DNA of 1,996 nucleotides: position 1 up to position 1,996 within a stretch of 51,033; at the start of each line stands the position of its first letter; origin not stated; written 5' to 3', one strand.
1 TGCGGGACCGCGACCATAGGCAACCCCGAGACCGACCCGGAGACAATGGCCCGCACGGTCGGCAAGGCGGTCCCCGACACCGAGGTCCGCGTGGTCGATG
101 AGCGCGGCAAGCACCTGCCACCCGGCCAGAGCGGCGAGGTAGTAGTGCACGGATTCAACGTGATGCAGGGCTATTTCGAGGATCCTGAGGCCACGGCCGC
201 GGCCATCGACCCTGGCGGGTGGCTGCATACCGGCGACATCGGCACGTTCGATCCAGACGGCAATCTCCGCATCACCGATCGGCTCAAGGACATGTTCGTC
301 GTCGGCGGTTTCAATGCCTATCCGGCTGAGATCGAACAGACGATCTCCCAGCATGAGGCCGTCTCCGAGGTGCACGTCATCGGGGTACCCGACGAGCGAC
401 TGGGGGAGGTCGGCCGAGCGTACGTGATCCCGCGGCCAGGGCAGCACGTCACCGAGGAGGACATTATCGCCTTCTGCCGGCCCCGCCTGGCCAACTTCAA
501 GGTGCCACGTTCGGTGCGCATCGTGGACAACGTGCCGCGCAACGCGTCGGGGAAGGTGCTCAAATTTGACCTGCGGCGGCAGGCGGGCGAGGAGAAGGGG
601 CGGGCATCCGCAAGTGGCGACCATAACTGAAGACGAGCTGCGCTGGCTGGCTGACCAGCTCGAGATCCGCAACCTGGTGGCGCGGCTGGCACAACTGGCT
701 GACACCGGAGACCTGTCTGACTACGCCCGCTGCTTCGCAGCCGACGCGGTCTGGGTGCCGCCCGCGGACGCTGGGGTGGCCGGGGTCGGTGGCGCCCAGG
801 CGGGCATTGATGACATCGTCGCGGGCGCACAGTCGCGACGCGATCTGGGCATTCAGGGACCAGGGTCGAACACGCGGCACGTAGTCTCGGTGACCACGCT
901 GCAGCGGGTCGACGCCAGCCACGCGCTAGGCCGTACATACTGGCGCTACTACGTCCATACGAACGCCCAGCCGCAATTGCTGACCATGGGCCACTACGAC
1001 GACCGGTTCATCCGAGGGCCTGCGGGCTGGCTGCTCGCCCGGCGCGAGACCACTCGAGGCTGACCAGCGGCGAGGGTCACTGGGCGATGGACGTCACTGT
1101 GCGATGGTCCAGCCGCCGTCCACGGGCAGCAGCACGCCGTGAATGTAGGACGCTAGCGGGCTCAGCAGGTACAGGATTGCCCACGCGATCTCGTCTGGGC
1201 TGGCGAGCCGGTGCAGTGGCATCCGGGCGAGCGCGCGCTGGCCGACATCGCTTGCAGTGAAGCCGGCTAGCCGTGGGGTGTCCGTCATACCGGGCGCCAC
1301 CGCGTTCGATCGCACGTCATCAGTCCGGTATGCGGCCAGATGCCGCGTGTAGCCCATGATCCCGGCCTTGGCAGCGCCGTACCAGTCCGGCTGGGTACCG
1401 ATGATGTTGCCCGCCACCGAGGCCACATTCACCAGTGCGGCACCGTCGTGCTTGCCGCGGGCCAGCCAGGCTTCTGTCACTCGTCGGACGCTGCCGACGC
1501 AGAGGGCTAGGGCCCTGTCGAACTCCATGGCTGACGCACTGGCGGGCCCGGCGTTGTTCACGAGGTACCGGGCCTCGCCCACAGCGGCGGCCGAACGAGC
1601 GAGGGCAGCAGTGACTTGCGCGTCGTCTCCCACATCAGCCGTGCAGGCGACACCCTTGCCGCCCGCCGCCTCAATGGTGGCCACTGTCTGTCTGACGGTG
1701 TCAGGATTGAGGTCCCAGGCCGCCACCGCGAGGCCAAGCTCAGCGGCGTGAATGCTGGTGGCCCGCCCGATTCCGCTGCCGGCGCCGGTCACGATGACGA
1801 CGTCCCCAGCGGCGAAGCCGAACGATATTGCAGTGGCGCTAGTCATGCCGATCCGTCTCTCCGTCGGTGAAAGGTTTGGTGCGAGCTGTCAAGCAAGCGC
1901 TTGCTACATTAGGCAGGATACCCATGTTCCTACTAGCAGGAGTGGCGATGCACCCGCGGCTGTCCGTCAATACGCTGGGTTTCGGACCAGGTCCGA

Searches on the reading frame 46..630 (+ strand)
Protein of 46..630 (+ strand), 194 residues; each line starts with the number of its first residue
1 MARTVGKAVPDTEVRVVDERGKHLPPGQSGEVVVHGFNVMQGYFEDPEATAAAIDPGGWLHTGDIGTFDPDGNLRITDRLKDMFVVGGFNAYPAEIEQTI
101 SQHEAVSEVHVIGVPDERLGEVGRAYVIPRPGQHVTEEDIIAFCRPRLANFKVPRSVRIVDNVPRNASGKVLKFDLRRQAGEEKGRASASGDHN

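Call 16: search_protein_families(library=pfam, max_evalue=0.00001, proteins=[window:46-630:+])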
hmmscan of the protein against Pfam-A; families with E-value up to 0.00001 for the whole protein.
window:46-630:+ (194 aa): 2 families
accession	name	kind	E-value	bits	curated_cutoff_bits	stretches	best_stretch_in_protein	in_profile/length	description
PF13193.12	AMP-binding_C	-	2.2e-21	77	24.5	1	95-170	1-76/76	AMP-binding enzyme C-terminal domain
PF00501.34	AMP-binding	-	8.5e-11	41.7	29.9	1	3-44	342-384/384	AMP-binding enzyme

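Call 39: search_protein_families(library=ncbifam, max_evalue=1e-25, proteins=[window:46-630:+])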
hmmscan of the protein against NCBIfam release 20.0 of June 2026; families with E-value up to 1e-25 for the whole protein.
window:46-630:+ (194 aa): 57 families (the best 25 are shown)
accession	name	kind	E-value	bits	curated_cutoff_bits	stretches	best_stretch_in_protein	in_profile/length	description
NF005801.1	PRK07656.1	equivalog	2.3e-81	273.9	657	1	1-177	333-500/500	FadD3 family acyl-CoA ligase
NF004837.0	PRK06187.1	subfamily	1.9e-68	231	476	1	2-185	343-527/531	long-chain-fatty-acid--CoA ligase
NF009233.0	PRK12583.1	subfamily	2.3e-63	214.5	832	1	3-181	373-551/558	fatty acid CoA ligase family protein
NF006182.0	PRK08316.1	subfamily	1.2e-56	192.3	663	1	4-182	342-519/523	fatty acyl-CoA synthetase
NF005702.0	PRK07514.1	subfamily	1.9e-54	184.9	558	1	2-179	321-499/506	malonyl-CoA synthase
NF004229.0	PRK05677.1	subfamily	4e-54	184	879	1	4-184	379-559/563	long-chain-fatty-acid--CoA ligase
NF006572.0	PRK09088.1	equivalog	7.7e-54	183.2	696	1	5-180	313-487/491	acyl-CoA synthetase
NF006523.0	PRK08974.1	equivalog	4.7e-53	180.2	884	1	4-181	379-554/561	long-chain-fatty-acid--CoA ligase FadD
NF005463.0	PRK07059.1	subfamily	1.8e-52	178.5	869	1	3-178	380-554/557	long-chain-fatty-acid--CoA ligase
NF005307.0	PRK06839.1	equivalog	1.2e-51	176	748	1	4-179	318-492/496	o-succinylbenzoate--CoA ligase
NF052580.1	Str24CoAsynCasG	equivalog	8e-51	173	750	1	3-175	373-545/548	steroid-24-oyl-CoA synthetase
NF005676.0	PRK07470.1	equivalog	2.4e-50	171.7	774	1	6-185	356-533/544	acyl-CoA synthetase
NF009139.0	PRK12492.1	equivalog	2.6e-50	171.4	1018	1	4-179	387-561/562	long-chain-fatty-acid--CoA ligase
NF004114.0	PRK05605.1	equivalog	1.7e-49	168.7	766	1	4-180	392-569/575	long-chain-fatty-acid--CoA ligase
NF002966.0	PRK03640.1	equivalog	2.6e-49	168.1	556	1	4-179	308-479/483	o-succinylbenzoate--CoA ligase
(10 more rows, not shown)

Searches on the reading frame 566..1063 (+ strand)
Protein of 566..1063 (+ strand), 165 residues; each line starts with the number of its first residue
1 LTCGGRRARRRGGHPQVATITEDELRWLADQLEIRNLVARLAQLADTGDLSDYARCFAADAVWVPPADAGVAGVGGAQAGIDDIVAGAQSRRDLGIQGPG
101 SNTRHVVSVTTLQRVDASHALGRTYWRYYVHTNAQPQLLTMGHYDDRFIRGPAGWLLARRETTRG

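Call 51: search_protein_families(library=pfam, max_evalue=0.00001, proteins=[window:566-1063:+])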
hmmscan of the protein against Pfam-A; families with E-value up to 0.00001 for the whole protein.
window:566-1063:+ (165 aa): 1 family
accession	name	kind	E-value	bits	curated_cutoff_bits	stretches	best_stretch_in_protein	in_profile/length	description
PF13577.12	SnoaL_4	-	5.3e-20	72.1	24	1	28-160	3-125/126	SnoaL-like domain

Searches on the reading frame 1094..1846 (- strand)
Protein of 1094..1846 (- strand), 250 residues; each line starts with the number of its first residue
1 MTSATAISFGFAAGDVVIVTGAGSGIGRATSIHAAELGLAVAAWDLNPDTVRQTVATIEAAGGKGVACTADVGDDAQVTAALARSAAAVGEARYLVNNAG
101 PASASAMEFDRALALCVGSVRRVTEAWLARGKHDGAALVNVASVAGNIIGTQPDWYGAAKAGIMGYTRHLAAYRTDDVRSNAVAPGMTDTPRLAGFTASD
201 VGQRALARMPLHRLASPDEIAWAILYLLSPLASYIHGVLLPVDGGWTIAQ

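Call 16: search_protein_families(library=pfam, max_evalue=0.00001, proteins=[window:1094-1846:-])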
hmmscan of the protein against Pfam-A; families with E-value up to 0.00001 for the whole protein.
window:1094-1846:- (250 aa): 2 families
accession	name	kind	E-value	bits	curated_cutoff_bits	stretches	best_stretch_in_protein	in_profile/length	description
PF13561.12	adh_short_C2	-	1.1e-43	150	27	1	21-247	1-236/236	Enoyl-(Acyl carrier protein) reductase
PF00106.31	adh_short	-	3.1e-32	112.1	26.6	1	16-193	2-187/195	short chain dehydrogenase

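Call 46: find_encoding_contigs(protein=window:1094-1846:-, flank=10000, max_places=10)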
Protein window:1094-1846:- (250 aa): 9 contigs read that carry it; 9 places shown.
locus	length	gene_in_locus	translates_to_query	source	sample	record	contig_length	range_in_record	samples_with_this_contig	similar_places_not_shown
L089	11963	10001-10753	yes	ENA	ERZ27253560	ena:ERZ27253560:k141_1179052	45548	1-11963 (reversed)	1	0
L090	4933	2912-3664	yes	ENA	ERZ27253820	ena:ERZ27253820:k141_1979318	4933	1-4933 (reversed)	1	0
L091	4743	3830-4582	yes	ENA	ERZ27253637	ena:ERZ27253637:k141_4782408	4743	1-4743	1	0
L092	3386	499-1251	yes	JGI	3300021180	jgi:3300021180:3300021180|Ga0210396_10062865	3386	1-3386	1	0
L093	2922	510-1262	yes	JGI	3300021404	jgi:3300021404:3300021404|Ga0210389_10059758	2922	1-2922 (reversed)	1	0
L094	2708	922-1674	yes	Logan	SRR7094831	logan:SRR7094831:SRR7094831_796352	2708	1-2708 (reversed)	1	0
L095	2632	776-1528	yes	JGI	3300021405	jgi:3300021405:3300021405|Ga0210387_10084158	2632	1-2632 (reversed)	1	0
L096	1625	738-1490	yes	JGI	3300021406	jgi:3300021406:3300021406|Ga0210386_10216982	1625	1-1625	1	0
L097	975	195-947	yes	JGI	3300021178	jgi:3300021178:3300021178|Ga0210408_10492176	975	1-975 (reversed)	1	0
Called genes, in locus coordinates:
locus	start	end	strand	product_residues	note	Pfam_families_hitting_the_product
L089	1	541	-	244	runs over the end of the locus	PF00378:ECH_1, PF16113:ECH_2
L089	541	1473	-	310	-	PF04199:Cyclase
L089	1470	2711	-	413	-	PF02515:CoA_transf_3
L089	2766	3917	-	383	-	PF02515:CoA_transf_3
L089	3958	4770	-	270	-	PF00005:ABC_tran, PF13304:AAA_21 (faint)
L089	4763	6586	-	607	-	PF02653:BPD_transp_2, PF00005:ABC_tran, PF02463:SMC_N (faint), PF13304:AAA_21 (faint)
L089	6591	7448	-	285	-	PF02653:BPD_transp_2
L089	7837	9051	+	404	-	PF13458:Peripla_BP_6, PF13433:Peripla_BP_5 (faint), PF01094:ANF_receptor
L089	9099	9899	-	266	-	PF01261:AP_endonuc_2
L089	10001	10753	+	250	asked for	PF00106:adh_short, PF13561:adh_short_C2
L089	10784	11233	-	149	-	PF13577:SnoaL_4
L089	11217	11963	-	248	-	?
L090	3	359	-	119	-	?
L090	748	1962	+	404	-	PF13458:Peripla_BP_6, PF13433:Peripla_BP_5 (faint), PF01094:ANF_receptor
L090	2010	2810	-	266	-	PF01261:AP_endonuc_2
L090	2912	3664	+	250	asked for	PF00106:adh_short, PF13561:adh_short_C2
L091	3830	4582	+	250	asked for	PF00106:adh_short, PF13561:adh_short_C2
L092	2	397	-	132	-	?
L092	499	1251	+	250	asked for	PF00106:adh_short, PF13561:adh_short_C2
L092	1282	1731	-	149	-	PF13577:SnoaL_4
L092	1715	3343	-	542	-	PF00501:AMP-binding, PF13193:AMP-binding_C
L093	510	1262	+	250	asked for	PF00106:adh_short, PF13561:adh_short_C2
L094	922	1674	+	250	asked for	PF00106:adh_short, PF13561:adh_short_C2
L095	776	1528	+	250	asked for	PF00106:adh_short, PF13561:adh_short_C2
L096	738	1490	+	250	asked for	PF00106:adh_short, PF13561:adh_short_C2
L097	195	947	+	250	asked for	PF00106:adh_short, PF13561:adh_short_C2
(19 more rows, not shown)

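Call 47: find_related_loci(query=L092:1715-3343:-, collection=metagenome_contigs, flank=10000)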
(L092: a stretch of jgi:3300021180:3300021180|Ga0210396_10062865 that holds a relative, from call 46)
Query L092:1715-3343:- (542 aa) in metagenome_contigs; peptide patterns used: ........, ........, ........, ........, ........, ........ (x = any residue, [..] = any of these).
248 stretches matched a pattern; 155 encode a relative of the query (tblastn E <= 1e-3); the best 80 are kept; 80 distinct loci.
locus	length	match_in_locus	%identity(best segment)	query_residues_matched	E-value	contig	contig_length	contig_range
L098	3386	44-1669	100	1-542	0e+0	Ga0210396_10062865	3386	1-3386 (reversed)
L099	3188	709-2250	68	1-525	0e+0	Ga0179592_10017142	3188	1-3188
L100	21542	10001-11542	68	1-525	0e+0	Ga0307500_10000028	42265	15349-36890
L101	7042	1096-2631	68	6-528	0e+0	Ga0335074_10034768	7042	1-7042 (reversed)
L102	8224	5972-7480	68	1-525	0e+0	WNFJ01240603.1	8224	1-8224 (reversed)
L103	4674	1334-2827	65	1-522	0e+0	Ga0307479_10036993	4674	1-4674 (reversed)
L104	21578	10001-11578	64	6-528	0e+0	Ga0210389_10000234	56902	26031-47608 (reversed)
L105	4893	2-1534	65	9-532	0e+0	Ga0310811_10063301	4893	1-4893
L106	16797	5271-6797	64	6-529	0e+0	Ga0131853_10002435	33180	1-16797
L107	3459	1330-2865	66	5-525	0e+0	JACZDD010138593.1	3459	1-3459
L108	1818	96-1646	63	3-532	0e+0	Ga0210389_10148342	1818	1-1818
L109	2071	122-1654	63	6-525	0e+0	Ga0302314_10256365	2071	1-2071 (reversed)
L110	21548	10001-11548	62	3-531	0e+0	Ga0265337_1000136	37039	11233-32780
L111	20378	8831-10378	62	3-531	0e+0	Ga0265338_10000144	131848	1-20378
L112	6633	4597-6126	63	6-526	0e+0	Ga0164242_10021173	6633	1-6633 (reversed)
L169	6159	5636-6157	99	1-174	2e-107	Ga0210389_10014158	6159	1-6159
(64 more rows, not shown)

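Call 51: search_protein_families(library=pfam, max_evalue=0.00001, proteins=[L169:2458-3570:+, L169:3567-4397:-, L169:4410-5570:-, L169:940-2448:+])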
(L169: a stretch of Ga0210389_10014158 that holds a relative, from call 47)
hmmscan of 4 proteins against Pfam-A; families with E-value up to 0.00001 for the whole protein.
L169:2458-3570:+ (370 aa): 1 family
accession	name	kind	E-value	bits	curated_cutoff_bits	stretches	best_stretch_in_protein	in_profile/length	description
PF01370.27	Epimerase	-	1.3e-08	35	20.9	0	3-73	1-71/240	NAD dependent epimerase/dehydratase family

L169:3567-4397:- (276 aa): 3 families
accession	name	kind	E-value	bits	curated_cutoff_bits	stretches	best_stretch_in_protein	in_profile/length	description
PF00106.31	adh_short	-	3.7e-51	173.8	26.6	1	7-209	1-191/195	short chain dehydrogenase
PF13561.12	adh_short_C2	-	3.2e-43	148.5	27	1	15-267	3-231/236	Enoyl-(Acyl carrier protein) reductase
PF08659.16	KR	-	4.4e-11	43.5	22.6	1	10-170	4-152/180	KR domain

L169:4410-5570:- (386 aa): 3 families
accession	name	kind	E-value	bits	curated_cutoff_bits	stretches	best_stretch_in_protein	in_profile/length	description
PF00108.29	Thiolase_N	-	1.8e-49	168.9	26.4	1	8-254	2-259/260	Thiolase, N-terminal domain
PF02803.24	Thiolase_C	-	7.3e-46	155.3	27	1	263-384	2-123/123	Thiolase, C-terminal domain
PF00109.32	ketoacyl-synt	-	2.9e-06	27.5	20.8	1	84-135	166-217/252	Beta-ketoacyl synthase, N-terminal domain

L169:940-2448:+ (502 aa): 2 families
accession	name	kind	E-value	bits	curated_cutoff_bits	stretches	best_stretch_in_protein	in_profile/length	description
PF00501.34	AMP-binding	-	3.7e-72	243.7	29.9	1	16-363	2-384/384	AMP-binding enzyme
PF13193.12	AMP-binding_C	-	3.9e-19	69.8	24.5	1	414-487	1-76/76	AMP-binding enzyme C-terminal domain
